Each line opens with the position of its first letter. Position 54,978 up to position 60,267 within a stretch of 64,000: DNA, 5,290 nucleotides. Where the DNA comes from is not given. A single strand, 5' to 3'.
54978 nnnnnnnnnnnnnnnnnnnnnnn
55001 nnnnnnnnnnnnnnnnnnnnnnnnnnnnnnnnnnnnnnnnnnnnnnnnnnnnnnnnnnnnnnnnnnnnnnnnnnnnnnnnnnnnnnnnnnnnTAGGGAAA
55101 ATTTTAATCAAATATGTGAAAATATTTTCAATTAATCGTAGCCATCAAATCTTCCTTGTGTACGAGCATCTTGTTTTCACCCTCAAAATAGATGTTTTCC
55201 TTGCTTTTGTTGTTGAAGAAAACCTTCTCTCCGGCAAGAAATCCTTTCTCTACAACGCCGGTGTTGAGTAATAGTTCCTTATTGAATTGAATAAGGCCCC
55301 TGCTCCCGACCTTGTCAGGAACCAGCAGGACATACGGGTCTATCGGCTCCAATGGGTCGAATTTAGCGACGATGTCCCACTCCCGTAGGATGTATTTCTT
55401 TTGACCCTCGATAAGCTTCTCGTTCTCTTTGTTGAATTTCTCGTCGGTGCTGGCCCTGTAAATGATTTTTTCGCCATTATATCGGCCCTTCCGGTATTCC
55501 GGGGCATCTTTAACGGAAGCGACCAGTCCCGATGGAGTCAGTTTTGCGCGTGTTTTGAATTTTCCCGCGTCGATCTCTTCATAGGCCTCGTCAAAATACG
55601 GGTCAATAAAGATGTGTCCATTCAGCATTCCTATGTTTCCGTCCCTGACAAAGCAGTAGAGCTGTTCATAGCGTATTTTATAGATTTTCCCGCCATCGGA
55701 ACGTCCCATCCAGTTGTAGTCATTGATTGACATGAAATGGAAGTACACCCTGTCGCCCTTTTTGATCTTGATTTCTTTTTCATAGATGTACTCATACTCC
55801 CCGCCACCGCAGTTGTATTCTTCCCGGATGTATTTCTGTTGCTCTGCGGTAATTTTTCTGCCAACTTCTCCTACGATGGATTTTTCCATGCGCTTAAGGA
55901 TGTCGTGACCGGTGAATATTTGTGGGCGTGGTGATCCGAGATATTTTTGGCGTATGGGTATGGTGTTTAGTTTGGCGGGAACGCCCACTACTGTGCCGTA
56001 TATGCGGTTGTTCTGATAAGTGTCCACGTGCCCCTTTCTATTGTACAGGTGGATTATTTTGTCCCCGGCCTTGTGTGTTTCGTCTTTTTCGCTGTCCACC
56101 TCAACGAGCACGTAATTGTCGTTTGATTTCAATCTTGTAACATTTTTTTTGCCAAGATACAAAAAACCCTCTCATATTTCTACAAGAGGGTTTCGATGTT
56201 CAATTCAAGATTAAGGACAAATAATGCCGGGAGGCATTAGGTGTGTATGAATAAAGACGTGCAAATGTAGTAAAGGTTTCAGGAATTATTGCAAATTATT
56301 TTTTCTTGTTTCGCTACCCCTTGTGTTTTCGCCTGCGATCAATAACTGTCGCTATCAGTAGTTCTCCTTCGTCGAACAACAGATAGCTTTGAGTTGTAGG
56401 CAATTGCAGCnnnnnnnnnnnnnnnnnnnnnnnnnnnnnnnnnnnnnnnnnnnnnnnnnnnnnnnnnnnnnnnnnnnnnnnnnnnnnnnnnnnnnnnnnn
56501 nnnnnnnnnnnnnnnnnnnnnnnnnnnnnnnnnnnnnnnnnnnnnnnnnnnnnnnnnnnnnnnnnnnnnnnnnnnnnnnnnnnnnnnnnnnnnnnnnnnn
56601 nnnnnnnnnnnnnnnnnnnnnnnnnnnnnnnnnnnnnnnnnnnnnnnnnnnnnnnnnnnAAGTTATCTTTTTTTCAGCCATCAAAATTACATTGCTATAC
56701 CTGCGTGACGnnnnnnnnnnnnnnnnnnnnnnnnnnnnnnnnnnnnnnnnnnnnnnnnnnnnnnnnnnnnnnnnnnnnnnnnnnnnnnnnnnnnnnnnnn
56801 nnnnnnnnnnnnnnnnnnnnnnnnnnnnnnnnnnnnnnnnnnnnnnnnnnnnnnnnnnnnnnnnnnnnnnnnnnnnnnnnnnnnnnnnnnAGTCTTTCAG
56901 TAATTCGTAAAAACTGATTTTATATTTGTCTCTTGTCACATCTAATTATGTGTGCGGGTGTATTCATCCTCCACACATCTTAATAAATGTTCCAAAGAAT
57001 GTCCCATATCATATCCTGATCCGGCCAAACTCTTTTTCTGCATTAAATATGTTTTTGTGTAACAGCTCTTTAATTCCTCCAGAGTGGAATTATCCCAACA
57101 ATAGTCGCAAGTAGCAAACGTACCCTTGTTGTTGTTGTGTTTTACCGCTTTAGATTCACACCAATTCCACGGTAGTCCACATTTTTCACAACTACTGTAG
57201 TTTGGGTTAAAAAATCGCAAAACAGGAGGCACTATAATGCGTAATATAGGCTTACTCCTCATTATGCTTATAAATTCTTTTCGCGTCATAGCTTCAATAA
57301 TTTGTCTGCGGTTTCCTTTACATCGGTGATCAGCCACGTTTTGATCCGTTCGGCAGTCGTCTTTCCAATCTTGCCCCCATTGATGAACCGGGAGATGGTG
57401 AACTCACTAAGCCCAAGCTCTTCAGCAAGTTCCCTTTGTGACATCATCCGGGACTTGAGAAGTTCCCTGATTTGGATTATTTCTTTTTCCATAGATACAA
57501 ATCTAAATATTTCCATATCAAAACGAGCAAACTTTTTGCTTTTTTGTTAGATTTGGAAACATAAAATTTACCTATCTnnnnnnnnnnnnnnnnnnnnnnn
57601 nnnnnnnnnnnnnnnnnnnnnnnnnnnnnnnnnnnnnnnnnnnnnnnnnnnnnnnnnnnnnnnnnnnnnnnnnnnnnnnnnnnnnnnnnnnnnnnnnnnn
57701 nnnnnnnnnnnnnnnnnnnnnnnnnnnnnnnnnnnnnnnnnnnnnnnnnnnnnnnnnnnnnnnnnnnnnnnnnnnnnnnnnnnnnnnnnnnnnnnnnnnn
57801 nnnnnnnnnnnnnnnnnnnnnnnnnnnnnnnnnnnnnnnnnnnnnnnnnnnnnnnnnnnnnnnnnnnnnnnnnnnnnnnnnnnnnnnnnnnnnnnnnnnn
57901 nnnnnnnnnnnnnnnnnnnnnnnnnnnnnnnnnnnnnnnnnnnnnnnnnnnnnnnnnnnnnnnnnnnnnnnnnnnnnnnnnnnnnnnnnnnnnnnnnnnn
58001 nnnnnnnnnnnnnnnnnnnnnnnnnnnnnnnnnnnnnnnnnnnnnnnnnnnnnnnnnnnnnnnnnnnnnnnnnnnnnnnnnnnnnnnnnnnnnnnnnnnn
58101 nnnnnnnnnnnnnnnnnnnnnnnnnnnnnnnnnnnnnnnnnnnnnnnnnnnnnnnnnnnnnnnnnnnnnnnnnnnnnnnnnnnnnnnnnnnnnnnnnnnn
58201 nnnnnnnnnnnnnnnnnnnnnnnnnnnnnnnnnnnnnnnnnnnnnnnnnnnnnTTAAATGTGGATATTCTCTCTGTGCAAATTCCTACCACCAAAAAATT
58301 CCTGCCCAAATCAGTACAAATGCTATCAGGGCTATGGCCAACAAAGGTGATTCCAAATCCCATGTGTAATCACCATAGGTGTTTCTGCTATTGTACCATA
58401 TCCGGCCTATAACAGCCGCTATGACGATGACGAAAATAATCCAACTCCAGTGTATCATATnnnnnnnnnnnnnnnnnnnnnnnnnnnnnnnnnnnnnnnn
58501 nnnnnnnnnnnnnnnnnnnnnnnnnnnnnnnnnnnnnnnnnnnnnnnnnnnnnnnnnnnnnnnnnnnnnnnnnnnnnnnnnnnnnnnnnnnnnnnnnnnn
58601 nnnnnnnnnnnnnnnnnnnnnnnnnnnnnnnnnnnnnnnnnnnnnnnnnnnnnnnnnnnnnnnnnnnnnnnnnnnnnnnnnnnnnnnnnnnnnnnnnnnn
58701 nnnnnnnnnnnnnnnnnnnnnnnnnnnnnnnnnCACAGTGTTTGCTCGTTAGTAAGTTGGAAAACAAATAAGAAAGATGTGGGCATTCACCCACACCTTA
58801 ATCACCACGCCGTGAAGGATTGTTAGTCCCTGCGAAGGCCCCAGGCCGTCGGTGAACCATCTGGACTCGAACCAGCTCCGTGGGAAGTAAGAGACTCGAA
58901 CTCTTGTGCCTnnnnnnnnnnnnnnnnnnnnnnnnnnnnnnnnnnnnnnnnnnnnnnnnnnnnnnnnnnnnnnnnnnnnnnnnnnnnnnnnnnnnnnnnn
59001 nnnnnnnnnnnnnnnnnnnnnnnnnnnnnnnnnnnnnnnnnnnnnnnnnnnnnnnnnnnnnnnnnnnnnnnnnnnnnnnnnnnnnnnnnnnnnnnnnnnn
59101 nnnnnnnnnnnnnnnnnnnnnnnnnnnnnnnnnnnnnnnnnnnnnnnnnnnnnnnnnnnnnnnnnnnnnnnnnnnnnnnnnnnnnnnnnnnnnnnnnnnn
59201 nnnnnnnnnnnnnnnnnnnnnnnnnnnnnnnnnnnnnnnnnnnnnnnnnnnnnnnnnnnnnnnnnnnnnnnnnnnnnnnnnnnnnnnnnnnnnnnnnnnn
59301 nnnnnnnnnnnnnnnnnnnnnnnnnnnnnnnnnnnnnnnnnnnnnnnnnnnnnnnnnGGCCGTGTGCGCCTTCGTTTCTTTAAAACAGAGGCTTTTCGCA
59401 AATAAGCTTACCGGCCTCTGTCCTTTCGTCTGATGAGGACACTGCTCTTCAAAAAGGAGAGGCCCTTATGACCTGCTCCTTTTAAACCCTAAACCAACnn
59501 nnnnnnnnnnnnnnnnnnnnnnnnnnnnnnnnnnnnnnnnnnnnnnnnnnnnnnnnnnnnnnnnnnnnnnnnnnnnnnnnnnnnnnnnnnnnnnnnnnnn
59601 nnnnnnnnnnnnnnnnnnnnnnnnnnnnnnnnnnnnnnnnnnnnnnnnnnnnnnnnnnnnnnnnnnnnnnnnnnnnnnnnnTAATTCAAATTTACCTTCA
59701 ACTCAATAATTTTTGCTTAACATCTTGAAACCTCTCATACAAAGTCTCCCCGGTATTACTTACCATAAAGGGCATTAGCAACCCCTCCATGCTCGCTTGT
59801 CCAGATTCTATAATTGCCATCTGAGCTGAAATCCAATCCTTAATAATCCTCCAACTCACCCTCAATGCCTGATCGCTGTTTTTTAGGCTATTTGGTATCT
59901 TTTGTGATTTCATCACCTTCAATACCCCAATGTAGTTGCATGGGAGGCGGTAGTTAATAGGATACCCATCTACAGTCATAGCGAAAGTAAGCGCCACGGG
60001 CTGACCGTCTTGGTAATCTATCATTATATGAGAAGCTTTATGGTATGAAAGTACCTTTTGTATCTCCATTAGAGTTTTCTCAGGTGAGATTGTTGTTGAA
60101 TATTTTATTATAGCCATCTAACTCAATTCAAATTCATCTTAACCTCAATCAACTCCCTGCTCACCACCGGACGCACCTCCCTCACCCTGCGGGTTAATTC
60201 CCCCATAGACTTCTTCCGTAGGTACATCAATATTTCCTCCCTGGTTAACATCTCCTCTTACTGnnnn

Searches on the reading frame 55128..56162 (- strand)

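Call 37: search_protein_families(library=pfam, proteins=[window:55128-56162:-], max_evalue=0.01)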
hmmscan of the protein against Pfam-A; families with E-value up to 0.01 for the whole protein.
window:55128-56162:- (344 aa): 1 family
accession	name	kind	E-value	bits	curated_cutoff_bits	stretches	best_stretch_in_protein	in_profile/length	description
PF00166.26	Cpn10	-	4.6e-05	23.8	21.1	0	305-343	55-93/93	Chaperonin 10 Kd subunit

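Call 81: search_protein_families(library=phrogs, proteins=[window:55128-56162:-], max_evalue=0.001)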
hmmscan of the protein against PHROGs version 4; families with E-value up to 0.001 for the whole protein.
window:55128-56162:- (344 aa): 0 families

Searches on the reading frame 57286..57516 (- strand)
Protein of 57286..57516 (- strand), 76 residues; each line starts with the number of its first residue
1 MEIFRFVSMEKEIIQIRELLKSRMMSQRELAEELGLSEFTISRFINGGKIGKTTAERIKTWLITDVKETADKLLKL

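Call 37: search_protein_families(library=pfam, proteins=[window:57286-57516:-], max_evalue=0.01)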
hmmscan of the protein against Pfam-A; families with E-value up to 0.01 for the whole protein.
window:57286-57516:- (76 aa): 14 families
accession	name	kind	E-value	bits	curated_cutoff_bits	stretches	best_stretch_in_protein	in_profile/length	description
PF01381.28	HTH_3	-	1.1e-08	35.4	23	1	16-58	1-44/55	Helix-turn-helix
PF12844.13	HTH_19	-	2.4e-05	24.6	30.2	1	16-62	4-48/64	Helix-turn-helix domain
PF13443.12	HTH_26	-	3.9e-05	24.3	22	1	16-49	2-37/63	Cro/C1-type HTH DNA-binding domain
PF04545.22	Sigma70_r4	-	0.00091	19.1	24.1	1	10-43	9-39/50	Sigma-70, region 4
PF13412.12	HTH_24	-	0.0013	18.7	21.9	1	25-45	18-38/48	Winged helix-turn-helix DNA-binding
PF08279.18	HTH_11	-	0.0015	18.8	25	1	15-45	4-36/55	HTH domain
PF13518.12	HTH_28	-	0.0018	18.7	25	1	19-46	8-34/52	Helix-turn-helix domain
PF13936.12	HTH_38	-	0.0026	17.9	27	1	12-43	9-39/44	Helix-turn-helix domain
PF12728.13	HTH_17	-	0.0031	18.2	27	1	25-63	2-38/51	Helix-turn-helix domain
PF13560.12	HTH_31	-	0.0049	17.6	27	1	16-49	6-39/64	Helix-turn-helix domain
PF15943.11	YdaS_toxin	-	0.0068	16.6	30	1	26-58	10-40/65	Bacterial toxin YdaS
PF01371.25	Trp_repressor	-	0.0071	16.8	27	1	16-46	42-71/88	Trp repressor protein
PF25213.1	HVO_A0261_N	-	0.0076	16.6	35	0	15-46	15-46/86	HVO_A0261 N-terminal domain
PF04814.19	HNF-1_N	-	0.0083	17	29.7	1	15-57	125-167/175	Hepatocyte nuclear factor 1 (HNF-1), N terminus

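Call 81: search_protein_families(library=phrogs, proteins=[window:57286-57516:-], max_evalue=0.001)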
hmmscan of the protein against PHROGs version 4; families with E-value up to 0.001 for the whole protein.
window:57286-57516:- (76 aa): 19 families
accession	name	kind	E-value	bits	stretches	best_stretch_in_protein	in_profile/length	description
phrog_296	-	integration and excision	4.9e-08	33.1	1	13-68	229-286/626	DNA transposition protein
phrog_4779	-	transcription regulation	5.8e-08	34.2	1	14-61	5-52/98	transcriptional regulator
phrog_8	-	transcription regulation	2.7e-07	31.4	1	9-58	73-124/346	transcriptional regulator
phrog_1468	-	transcription regulation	3.4e-07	30.8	1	14-63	10-59/67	transcriptional repressor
phrog_34939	-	unknown function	8.3e-06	26.6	1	15-58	13-55/280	-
phrog_3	-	transcription regulation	1.1e-05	26.4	1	8-59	85-131/430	transcriptional repressor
phrog_4583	-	transcription regulation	1.9e-05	25.6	1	15-49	14-48/81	transcriptional repressor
phrog_2967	-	transcription regulation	0.0001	22.9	1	14-49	13-48/225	transcriptional regulator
phrog_6223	-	transcription regulation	0.00013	23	1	14-47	5-40/73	transcriptional repressor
phrog_925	-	DNA, RNA and nucleotide metabolism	0.00016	22.3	1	15-51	8-44/67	HTH DNA binding protein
phrog_517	-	DNA, RNA and nucleotide metabolism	0.00018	23.4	1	5-47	83-124/128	HTH DNA binding protein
phrog_2439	-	transcription regulation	0.00025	21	1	15-59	11-56/367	transcriptional regulator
phrog_1337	-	DNA, RNA and nucleotide metabolism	0.0004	20.8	1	11-71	14-73/316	DNA binding protein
phrog_1373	-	transcription regulation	0.00044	21.3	1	15-47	67-99/166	transcriptional regulator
phrog_66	-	integration and excision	0.00044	21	1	21-69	90-139/412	excisionase and transcriptional regulator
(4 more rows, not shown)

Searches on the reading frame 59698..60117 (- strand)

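Call 38: search_protein_families(library=pfam, proteins=[window:59698-60117:-], max_evalue=0.01)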
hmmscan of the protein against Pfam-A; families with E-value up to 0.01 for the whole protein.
window:59698-60117:- (139 aa): 0 families

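Call 100: search_protein_families(library=phrogs, proteins=[window:59698-60117:-], max_evalue=0.001)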
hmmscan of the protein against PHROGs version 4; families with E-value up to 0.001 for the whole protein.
window:59698-60117:- (139 aa): 1 family
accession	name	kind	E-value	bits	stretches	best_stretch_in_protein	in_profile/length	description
phrog_17260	-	unknown function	9.8e-05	23.3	1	6-128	6-130/158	-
